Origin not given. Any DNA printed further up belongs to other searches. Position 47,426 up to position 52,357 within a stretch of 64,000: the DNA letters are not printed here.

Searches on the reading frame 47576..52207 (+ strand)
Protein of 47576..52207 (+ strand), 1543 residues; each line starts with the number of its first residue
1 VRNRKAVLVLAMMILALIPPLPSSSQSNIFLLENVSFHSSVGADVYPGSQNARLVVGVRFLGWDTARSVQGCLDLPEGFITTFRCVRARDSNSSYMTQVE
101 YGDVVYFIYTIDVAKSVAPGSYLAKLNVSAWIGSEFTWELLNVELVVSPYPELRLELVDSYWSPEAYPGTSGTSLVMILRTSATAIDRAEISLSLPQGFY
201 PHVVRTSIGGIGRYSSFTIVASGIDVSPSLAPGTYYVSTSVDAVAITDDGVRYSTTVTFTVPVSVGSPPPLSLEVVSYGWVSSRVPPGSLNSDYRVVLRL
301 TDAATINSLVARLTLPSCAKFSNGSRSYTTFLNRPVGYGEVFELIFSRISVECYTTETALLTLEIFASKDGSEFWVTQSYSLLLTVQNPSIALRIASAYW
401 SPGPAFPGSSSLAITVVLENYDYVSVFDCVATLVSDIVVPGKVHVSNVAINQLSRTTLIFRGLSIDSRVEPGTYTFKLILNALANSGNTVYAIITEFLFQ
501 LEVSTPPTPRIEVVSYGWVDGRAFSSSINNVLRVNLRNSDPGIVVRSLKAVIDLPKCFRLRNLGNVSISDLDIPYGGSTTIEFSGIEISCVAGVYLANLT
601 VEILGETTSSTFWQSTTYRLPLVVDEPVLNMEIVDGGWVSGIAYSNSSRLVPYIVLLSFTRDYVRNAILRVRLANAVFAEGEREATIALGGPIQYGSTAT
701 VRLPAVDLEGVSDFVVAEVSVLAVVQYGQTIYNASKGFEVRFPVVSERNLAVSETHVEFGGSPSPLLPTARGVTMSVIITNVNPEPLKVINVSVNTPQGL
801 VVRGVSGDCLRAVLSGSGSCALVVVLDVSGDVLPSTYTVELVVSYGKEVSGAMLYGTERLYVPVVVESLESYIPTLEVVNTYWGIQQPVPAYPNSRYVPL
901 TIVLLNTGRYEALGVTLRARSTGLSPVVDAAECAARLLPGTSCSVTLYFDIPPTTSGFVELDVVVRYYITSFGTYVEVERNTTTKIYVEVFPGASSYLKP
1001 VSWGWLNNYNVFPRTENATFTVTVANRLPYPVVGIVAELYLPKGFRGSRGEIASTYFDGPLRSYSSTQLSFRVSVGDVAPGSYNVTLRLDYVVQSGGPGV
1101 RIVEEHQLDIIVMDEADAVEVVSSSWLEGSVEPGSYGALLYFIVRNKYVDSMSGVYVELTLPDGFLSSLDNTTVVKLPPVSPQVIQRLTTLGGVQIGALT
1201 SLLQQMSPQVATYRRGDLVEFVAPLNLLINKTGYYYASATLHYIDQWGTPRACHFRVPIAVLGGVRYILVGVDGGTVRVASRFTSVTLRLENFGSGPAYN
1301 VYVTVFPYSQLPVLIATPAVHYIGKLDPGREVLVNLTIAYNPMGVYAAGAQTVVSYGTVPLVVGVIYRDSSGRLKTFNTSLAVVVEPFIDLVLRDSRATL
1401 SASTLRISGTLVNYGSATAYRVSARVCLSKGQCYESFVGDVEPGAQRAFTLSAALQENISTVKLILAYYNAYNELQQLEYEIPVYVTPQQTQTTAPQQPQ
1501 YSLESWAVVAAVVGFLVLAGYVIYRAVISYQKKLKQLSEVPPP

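Call 27: search_protein_families(library=pfam, proteins=[window:47576-52207:+], max_evalue=0.01)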
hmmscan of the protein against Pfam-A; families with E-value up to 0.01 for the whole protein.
window:47576-52207:+ (1543 aa): 2 families
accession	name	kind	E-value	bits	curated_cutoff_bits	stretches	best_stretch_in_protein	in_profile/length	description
PF10633.15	NPCBM_assoc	-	1.8e-08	34.9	24.4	0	773-845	7-77/78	NPCBM-associated, NEW3 domain of alpha-galactosidase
PF07705.17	CARDB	-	0.0047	17.5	22.7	0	1398-1463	14-80/101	CARDB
